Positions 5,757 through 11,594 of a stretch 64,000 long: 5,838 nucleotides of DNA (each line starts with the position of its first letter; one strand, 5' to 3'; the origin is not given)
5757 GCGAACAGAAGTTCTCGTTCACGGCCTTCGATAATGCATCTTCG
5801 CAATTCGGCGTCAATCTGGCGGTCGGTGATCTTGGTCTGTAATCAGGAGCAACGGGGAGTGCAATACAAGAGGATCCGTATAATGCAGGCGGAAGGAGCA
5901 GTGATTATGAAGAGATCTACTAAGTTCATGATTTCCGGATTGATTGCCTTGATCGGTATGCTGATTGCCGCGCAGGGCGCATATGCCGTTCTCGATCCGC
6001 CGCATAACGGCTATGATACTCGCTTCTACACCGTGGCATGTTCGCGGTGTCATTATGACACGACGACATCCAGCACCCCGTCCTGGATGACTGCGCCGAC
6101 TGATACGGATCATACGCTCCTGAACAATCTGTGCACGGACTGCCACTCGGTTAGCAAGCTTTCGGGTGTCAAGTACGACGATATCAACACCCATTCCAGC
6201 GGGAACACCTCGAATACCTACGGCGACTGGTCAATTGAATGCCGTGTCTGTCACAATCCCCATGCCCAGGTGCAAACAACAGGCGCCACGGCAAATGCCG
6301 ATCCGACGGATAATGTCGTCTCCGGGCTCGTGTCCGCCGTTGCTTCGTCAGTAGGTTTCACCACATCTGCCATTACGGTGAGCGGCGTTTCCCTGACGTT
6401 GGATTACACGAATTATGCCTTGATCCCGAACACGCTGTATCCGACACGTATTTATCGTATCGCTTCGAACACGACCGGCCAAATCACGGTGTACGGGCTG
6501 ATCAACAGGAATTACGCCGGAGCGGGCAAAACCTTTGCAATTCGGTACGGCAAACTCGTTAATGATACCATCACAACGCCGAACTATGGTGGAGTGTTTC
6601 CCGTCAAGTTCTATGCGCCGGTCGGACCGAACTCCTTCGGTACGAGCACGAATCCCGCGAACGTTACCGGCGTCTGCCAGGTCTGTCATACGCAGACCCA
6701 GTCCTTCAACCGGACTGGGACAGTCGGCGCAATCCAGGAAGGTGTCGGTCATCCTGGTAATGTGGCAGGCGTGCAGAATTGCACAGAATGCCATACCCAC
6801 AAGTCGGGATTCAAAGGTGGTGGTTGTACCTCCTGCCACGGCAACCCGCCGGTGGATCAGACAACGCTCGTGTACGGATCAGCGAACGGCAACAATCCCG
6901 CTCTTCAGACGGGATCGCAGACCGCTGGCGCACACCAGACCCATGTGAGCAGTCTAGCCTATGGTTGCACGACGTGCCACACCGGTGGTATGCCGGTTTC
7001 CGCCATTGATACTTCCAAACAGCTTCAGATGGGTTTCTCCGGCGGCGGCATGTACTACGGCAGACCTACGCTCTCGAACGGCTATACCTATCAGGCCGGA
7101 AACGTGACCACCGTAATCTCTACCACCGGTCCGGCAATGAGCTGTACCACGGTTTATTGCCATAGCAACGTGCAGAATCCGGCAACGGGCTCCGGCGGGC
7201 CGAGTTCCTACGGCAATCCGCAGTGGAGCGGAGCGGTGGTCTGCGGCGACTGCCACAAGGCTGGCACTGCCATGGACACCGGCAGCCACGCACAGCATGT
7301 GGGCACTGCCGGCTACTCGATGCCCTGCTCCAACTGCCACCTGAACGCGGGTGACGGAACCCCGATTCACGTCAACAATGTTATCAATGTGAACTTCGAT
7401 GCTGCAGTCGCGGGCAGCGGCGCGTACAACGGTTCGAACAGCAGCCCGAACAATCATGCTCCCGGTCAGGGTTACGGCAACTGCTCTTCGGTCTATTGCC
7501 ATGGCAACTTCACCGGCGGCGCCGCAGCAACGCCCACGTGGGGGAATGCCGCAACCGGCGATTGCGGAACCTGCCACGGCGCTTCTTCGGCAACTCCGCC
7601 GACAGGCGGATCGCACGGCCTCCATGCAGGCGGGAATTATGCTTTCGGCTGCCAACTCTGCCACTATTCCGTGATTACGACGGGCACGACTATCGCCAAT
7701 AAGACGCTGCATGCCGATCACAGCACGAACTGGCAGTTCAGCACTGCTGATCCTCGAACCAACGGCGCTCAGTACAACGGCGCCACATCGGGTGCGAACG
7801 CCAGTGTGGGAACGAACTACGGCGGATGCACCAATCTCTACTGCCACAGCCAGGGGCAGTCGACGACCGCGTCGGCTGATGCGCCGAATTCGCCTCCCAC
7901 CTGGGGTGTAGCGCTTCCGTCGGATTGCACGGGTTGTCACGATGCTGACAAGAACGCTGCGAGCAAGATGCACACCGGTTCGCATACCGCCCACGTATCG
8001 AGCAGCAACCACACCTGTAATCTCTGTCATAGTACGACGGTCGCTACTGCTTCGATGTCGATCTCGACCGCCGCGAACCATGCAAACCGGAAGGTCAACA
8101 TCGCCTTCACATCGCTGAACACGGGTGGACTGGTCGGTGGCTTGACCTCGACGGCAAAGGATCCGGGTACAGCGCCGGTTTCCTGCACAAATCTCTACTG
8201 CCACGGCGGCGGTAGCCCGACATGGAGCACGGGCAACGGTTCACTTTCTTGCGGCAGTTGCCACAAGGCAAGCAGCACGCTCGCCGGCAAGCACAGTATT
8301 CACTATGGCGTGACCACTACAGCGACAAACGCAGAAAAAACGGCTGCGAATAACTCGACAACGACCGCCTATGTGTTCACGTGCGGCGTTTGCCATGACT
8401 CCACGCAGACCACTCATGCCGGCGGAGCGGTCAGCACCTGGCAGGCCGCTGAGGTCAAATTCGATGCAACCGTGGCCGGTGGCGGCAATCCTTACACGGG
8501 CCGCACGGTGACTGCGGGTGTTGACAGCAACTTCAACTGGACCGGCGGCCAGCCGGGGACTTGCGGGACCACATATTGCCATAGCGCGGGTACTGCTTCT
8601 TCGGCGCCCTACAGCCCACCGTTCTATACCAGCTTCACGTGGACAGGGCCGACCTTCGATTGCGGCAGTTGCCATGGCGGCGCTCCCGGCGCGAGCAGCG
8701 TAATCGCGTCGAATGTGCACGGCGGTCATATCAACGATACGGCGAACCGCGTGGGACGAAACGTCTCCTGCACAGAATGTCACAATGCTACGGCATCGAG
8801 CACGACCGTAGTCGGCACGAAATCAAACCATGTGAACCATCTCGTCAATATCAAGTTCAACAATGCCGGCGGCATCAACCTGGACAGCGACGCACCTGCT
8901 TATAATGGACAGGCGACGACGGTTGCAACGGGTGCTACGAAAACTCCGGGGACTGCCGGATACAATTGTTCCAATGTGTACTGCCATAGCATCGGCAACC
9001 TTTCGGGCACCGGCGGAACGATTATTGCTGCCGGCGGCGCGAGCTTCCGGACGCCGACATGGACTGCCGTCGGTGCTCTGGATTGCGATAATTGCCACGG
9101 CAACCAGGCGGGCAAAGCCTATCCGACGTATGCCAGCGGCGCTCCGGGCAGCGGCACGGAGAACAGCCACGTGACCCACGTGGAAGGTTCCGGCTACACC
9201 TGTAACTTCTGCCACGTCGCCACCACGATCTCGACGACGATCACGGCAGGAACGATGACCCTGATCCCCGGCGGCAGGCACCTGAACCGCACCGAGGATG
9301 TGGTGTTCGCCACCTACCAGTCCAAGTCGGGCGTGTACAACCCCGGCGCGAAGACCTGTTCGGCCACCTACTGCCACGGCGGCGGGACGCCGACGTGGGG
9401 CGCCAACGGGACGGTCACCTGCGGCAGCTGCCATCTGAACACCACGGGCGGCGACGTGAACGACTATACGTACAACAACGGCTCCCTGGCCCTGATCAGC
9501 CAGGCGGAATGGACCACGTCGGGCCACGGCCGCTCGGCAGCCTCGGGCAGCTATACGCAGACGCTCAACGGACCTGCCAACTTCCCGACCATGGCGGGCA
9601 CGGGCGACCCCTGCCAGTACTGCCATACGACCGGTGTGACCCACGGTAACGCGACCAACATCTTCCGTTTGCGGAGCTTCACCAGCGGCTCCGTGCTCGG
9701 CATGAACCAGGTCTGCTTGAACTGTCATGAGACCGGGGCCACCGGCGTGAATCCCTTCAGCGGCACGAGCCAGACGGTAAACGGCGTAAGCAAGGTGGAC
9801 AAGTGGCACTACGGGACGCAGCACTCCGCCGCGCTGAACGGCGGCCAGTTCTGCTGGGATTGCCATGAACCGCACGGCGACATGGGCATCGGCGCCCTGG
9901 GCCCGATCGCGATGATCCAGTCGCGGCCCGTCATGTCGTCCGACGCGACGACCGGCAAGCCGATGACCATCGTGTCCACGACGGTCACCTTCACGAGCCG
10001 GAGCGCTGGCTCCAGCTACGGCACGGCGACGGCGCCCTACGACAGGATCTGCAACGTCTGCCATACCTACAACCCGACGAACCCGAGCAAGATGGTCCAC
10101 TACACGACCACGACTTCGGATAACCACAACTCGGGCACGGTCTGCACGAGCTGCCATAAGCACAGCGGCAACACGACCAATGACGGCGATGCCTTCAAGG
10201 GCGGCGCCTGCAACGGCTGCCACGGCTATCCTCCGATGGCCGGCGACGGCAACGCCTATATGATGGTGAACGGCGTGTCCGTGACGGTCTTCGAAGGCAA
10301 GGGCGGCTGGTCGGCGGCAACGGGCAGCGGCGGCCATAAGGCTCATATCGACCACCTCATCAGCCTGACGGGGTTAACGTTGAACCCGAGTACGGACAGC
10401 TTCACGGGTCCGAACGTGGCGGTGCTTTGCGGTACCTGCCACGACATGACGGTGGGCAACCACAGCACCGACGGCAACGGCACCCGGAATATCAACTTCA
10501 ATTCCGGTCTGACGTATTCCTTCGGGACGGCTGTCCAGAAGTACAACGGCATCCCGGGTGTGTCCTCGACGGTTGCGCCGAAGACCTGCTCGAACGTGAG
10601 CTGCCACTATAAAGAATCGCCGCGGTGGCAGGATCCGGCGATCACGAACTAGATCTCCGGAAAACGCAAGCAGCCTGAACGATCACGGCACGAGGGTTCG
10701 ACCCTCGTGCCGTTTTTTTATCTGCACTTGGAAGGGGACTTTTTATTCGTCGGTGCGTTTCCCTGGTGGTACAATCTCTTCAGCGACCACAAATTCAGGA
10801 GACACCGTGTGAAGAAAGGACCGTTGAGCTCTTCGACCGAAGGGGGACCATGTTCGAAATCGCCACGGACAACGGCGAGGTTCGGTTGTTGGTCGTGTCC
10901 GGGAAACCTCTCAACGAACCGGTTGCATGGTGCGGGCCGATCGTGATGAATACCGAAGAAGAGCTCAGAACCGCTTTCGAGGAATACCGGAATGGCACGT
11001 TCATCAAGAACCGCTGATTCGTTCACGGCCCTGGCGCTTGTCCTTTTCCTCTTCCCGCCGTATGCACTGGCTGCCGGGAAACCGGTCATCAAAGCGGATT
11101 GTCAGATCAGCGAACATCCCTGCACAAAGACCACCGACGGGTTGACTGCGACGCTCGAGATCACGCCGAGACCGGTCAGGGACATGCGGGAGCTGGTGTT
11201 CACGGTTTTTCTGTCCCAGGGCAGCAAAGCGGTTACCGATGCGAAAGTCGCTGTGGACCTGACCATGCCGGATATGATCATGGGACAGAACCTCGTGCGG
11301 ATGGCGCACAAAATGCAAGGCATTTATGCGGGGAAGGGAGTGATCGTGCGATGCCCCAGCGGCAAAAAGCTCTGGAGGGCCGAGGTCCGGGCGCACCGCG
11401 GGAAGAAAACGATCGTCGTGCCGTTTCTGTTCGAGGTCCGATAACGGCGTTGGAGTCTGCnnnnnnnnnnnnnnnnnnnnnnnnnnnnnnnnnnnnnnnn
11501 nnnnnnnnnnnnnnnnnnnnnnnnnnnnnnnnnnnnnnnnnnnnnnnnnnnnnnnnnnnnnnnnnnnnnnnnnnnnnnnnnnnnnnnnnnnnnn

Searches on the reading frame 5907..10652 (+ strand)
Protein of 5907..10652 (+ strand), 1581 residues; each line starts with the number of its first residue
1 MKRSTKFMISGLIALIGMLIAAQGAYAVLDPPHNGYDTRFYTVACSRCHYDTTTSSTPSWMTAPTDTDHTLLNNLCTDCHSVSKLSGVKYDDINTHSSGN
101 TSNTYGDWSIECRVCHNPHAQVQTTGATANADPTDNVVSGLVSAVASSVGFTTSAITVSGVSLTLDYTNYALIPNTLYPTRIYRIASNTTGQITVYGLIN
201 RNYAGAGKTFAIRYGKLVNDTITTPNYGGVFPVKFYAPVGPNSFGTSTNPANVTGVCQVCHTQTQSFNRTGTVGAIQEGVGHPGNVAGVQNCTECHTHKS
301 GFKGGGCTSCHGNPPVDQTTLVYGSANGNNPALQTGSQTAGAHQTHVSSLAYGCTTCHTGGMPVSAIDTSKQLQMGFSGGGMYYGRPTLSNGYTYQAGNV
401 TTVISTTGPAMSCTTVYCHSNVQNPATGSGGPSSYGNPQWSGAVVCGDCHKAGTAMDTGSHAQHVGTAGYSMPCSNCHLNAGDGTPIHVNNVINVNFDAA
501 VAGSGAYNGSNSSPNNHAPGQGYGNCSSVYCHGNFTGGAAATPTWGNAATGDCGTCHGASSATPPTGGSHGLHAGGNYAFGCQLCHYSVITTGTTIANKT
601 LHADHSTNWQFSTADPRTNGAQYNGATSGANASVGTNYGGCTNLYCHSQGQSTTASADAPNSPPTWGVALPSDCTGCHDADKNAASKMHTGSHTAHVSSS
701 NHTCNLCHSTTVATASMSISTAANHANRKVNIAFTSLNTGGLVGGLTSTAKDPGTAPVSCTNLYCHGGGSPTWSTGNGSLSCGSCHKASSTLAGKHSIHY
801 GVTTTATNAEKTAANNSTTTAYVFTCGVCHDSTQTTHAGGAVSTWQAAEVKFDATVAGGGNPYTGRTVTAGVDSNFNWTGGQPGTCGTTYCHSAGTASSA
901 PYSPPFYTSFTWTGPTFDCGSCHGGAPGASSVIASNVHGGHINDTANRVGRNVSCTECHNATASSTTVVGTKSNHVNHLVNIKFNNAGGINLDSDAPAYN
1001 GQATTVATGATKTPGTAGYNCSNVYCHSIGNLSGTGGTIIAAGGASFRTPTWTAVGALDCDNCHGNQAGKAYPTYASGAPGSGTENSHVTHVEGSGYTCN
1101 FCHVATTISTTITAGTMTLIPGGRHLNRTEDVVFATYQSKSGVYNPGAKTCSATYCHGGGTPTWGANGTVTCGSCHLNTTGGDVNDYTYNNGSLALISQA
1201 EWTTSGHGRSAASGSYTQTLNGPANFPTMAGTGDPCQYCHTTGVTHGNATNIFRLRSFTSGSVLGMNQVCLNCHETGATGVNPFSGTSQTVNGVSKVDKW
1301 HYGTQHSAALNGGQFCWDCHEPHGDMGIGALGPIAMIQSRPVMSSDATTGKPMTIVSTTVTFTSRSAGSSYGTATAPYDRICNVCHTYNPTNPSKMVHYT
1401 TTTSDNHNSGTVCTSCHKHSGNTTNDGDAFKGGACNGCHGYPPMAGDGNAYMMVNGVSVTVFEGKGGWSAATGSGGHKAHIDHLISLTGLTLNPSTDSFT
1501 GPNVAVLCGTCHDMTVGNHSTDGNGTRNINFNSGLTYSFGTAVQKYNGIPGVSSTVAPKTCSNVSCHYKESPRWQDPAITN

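Call 3: search_protein_families(library=pfam, proteins=[window:5907-10652:+], max_evalue=0.01)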
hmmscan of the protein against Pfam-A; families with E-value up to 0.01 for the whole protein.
window:5907-10652:+ (1581 aa): 4 families
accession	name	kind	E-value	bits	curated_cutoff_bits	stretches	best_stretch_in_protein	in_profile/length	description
PF14522.11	Cytochrome_C7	-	9.5e-32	109.1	24.8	3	252-311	11-66/67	Cytochrome c7 and related cytochrome c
PF22113.1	Mtrc-MtrF_II-IV_dom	-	7.5e-22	78.1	30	3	1154-1326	10-169/176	Outer membrane cytochrome MtrC/MtrF-like, domains II/IV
PF09698.15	GSu_C4xC__C2xCH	-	4.2e-19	69.4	21.7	5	885-923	1-36/36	Geobacter CxxxxCH...CXXCH motif (GSu_C4xC__C2xCH)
PF14537.11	Cytochrom_c3_2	-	2.2e-18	66.9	25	1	43-123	7-71/79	Cytochrome c3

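Call 67: search_solved_structures(query=window:5907-10652:+, max_evalue=0.001)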
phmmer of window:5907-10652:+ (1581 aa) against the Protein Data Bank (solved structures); distinct sequences matched with E-value up to 0.001: 0.

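Call 80: search_protein_families(library=ncbifam, proteins=[window:5907-10652:+], max_evalue=0.001)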
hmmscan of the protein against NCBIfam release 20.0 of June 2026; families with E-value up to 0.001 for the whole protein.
window:5907-10652:+ (1581 aa): 2 families
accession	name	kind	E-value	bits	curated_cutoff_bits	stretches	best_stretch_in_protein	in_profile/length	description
TIGR01904.2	GSu_C4xC__C2xCH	domain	2e-53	178.1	27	7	488-571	1-71/73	CxxxxCH/CxxCH domain c-type cytochrome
NF041028.1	decahem_GSU2203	exception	6.4e-05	22.3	325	1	1224-1321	59-156/317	GSU2203 family decaheme c-type cytochrome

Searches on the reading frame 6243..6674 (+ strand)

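Call 86: search_protein_families(library=pfam, proteins=[window:6243-6674:+], max_evalue=10)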
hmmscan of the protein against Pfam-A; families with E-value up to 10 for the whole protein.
window:6243-6674:+ (144 aa): 1 family
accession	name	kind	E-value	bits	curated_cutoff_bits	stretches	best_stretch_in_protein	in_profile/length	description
PF00677.23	Lum_binding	-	0.12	12.8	27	1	41-73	38-75/86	Lumazine binding domain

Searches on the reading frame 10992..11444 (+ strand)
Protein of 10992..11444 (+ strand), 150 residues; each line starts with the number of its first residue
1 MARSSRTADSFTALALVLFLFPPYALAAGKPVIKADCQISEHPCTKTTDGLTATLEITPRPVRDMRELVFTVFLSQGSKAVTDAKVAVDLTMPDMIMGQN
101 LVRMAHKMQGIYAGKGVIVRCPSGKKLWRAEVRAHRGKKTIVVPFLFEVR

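Call 3: search_protein_families(library=pfam, proteins=[window:10992-11444:+], max_evalue=0.01)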
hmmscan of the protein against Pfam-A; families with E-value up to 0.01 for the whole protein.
window:10992-11444:+ (150 aa): 1 family
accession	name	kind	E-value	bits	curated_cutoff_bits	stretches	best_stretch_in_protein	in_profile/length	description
PF13115.11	YtkA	-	3.3e-06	28.1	25.9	1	47-115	3-71/85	YtkA-like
